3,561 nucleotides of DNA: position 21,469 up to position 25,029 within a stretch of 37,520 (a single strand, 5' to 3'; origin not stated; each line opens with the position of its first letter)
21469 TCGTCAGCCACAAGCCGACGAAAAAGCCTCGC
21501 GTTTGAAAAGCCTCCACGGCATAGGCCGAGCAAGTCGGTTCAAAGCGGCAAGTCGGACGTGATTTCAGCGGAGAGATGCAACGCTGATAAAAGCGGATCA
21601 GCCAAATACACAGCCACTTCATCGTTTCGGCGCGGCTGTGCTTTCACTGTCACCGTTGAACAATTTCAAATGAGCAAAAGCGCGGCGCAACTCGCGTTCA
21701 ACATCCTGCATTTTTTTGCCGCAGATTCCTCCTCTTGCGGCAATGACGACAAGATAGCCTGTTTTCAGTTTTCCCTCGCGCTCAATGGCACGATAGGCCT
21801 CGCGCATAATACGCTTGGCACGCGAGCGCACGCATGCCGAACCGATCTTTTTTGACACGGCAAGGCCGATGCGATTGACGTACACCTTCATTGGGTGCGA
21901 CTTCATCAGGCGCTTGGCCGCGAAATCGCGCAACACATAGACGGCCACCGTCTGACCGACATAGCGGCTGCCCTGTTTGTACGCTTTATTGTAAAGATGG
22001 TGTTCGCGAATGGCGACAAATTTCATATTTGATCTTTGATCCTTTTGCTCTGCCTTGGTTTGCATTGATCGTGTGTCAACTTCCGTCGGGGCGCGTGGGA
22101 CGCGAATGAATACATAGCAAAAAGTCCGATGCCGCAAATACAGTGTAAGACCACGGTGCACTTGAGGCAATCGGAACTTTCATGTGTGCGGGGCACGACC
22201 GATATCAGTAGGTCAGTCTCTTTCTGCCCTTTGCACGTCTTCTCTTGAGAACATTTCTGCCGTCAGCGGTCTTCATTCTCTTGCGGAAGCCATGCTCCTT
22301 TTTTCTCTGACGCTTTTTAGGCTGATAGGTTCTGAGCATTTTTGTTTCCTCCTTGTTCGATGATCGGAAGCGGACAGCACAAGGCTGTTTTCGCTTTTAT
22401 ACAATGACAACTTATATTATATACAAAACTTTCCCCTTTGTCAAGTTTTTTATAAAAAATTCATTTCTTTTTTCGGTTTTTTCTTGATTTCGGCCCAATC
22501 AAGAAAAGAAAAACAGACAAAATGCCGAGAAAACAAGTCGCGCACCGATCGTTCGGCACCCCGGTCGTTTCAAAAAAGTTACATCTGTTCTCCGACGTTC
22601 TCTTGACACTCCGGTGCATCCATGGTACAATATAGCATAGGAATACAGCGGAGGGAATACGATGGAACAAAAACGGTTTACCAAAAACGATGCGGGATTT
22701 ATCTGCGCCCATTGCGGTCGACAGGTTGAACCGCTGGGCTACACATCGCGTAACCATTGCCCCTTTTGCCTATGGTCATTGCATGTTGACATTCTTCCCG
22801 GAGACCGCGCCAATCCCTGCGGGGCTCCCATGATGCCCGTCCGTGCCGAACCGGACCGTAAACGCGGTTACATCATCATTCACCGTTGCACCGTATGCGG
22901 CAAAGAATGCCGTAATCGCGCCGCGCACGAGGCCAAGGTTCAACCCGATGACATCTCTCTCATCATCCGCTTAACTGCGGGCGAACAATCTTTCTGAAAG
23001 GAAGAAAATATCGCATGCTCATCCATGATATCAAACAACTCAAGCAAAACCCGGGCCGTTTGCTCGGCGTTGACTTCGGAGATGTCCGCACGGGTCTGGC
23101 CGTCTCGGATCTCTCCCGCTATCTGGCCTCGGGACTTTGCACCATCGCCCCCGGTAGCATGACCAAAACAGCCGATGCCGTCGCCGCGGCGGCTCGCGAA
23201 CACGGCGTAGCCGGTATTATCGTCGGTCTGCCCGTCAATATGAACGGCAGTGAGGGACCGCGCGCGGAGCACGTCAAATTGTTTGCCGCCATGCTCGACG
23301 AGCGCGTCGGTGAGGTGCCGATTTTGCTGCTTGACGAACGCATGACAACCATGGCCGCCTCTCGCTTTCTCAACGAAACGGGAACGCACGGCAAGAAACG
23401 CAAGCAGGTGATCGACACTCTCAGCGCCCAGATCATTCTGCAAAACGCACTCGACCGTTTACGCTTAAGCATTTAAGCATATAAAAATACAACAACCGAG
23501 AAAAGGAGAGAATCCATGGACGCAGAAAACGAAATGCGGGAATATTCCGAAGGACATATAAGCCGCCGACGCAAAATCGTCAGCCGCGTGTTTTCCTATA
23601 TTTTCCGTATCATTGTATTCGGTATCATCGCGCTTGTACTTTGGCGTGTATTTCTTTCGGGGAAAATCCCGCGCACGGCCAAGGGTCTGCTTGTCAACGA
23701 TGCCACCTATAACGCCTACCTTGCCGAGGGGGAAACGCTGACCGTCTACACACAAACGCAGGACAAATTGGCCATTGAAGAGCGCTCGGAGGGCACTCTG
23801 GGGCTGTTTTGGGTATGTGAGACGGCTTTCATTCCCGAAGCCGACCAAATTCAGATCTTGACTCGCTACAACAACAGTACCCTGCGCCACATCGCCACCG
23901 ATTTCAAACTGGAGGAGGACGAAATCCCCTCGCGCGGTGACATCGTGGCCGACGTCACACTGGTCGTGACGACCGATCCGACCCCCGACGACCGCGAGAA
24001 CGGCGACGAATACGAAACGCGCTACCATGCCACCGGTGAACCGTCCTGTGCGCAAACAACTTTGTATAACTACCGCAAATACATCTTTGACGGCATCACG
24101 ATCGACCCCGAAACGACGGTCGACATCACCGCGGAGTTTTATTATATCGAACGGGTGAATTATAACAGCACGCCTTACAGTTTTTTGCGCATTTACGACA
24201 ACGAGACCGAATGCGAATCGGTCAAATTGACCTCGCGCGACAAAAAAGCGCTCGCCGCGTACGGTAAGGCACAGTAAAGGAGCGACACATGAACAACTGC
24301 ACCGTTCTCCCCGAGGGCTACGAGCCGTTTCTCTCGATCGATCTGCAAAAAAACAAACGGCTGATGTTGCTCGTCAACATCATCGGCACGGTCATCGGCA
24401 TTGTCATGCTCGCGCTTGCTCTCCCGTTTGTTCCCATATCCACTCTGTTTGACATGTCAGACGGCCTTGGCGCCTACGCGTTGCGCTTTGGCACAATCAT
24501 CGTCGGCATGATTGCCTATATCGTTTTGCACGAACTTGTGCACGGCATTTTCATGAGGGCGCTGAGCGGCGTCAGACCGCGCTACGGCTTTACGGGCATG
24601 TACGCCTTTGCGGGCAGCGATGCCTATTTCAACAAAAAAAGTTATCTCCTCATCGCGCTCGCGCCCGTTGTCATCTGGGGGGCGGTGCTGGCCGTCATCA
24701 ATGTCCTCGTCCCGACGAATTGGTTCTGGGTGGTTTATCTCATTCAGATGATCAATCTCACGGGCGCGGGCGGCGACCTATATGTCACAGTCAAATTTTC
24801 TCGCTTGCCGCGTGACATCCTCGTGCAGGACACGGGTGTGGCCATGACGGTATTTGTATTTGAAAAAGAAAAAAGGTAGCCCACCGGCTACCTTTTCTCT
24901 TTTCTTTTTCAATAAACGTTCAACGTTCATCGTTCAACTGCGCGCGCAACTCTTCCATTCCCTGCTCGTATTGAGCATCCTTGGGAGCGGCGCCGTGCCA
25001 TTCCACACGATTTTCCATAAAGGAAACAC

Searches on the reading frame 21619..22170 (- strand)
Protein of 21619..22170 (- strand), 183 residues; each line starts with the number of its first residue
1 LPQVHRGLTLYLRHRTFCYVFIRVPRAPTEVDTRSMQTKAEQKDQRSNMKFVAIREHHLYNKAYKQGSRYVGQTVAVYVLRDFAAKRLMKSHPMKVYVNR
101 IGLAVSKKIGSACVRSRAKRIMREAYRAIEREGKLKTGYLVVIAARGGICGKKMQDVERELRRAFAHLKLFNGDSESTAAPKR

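Call 61: search_protein_families(library=pfam, proteins=[window:21619-22170:-], max_evalue=0.00001)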
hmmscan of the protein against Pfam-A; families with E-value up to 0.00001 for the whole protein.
window:21619-22170:- (183 aa): 1 family
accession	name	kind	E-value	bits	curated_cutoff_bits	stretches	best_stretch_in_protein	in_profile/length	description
PF00825.24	Ribonuclease_P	-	4.2e-17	62.6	22.3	1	53-168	6-108/109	Ribonuclease P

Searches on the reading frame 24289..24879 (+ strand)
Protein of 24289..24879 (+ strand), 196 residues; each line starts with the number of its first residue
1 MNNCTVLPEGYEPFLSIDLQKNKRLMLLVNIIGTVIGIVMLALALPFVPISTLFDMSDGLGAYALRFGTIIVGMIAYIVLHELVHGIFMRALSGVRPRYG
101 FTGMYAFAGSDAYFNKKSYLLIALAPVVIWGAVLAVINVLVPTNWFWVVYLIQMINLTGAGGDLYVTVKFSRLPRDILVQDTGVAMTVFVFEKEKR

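Call 61: search_protein_families(library=pfam, proteins=[window:24289-24879:+], max_evalue=0.00001)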
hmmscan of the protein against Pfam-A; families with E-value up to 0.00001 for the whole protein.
window:24289-24879:+ (196 aa): 1 family
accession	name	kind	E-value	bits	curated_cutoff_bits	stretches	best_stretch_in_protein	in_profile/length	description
PF11667.14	DUF3267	-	8.7e-24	84.4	27.1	1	74-177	1-107/108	Putative zincin peptidase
